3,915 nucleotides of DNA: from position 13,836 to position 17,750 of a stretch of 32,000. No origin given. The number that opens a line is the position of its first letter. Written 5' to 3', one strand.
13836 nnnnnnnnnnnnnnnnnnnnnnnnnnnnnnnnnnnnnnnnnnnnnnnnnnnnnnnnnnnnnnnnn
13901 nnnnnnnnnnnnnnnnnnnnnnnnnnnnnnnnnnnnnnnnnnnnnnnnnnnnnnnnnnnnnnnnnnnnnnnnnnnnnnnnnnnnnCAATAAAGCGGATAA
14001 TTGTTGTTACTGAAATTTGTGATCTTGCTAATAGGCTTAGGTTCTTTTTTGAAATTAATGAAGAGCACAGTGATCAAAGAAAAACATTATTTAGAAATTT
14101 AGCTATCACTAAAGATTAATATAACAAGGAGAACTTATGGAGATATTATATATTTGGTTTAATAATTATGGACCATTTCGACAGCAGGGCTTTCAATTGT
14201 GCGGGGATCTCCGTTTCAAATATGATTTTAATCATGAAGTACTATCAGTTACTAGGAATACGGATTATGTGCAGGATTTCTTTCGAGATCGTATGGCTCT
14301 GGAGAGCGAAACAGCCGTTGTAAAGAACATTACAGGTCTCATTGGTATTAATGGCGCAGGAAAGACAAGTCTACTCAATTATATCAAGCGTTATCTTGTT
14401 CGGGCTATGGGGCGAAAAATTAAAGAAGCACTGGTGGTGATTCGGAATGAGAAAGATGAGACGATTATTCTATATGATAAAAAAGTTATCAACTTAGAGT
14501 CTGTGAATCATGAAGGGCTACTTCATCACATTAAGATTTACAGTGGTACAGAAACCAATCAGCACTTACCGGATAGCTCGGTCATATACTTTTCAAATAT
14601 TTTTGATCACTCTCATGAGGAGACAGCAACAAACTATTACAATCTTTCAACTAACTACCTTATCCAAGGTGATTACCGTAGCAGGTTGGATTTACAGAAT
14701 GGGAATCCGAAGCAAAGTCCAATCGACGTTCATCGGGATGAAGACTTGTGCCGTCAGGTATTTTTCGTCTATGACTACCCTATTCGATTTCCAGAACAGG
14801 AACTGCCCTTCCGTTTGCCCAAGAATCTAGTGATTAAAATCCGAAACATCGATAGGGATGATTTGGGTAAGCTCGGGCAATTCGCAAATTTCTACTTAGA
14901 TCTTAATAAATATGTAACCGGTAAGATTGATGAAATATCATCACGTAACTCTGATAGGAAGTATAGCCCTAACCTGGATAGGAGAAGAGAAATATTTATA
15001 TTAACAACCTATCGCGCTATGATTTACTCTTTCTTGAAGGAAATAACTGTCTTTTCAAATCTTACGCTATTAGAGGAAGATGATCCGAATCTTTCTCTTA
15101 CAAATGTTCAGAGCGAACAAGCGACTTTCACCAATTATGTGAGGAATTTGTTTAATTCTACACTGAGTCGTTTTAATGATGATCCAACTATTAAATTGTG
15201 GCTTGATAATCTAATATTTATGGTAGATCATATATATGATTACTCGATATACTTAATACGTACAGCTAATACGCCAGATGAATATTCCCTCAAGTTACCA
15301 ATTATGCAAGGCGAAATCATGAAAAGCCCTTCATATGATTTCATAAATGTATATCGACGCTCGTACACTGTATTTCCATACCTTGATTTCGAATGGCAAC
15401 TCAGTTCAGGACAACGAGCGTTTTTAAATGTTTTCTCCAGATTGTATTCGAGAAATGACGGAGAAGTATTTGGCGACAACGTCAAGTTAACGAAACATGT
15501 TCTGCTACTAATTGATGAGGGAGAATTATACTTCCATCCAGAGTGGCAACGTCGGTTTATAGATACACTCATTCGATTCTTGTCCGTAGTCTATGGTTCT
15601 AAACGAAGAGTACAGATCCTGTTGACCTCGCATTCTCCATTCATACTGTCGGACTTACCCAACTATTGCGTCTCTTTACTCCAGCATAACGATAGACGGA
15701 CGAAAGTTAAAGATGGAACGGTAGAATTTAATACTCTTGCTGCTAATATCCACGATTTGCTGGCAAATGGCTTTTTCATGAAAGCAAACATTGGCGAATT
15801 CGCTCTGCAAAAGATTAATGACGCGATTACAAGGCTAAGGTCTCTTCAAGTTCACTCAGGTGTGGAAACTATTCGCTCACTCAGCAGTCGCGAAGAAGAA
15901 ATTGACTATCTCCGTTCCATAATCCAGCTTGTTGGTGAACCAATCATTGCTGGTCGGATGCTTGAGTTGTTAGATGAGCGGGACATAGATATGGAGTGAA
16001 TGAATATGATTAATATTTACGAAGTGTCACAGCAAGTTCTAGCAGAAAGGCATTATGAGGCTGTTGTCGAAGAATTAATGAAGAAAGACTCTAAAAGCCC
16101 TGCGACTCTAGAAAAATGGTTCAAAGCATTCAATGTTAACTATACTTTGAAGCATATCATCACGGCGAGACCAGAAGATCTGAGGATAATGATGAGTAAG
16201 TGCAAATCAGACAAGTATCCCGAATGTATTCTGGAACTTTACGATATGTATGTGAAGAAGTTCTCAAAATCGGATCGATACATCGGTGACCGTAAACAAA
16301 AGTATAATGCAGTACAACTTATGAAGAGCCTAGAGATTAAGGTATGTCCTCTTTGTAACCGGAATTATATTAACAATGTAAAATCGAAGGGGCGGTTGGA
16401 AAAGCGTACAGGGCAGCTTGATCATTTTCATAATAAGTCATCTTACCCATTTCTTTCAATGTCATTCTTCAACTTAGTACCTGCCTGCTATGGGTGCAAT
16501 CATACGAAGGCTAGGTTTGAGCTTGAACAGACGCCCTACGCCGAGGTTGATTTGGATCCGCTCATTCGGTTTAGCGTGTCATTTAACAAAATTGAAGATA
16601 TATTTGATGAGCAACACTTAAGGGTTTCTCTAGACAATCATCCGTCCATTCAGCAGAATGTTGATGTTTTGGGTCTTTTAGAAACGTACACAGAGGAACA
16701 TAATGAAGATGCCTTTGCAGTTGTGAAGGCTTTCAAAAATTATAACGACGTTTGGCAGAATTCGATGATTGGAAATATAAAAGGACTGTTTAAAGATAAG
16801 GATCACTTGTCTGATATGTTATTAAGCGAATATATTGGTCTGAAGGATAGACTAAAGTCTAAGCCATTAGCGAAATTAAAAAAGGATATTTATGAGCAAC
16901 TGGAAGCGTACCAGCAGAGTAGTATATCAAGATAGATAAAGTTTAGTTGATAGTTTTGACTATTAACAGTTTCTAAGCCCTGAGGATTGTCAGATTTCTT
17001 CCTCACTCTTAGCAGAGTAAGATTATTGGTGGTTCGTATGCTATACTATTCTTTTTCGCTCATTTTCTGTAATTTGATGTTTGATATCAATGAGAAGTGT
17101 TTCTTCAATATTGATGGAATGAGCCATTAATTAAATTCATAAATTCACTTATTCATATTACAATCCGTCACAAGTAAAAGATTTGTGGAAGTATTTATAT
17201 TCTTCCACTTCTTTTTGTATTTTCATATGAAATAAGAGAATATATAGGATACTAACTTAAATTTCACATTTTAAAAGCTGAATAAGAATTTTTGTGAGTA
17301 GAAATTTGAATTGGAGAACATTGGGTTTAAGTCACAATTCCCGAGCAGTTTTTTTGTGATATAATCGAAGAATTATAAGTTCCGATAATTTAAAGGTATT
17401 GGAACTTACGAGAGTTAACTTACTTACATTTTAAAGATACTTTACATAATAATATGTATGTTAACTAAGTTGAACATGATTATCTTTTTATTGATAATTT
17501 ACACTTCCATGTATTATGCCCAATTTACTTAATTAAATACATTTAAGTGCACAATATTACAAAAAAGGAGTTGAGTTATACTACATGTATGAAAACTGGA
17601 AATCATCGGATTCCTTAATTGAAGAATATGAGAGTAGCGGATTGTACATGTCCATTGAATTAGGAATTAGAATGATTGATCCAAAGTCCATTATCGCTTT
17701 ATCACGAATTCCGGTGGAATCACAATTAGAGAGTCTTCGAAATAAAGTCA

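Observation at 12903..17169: Septu-like ptuAB pair bracketed by inverted IS30-family ends (intact IS on the left, solo IR remnant on the right)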

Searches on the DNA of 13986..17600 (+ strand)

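Call 43: search_dna_similar(query=window:13986-17600:+, collection=plasmids, mode=distant, max_rows=15)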
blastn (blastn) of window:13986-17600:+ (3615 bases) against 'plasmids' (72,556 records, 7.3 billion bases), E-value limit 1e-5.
No match.
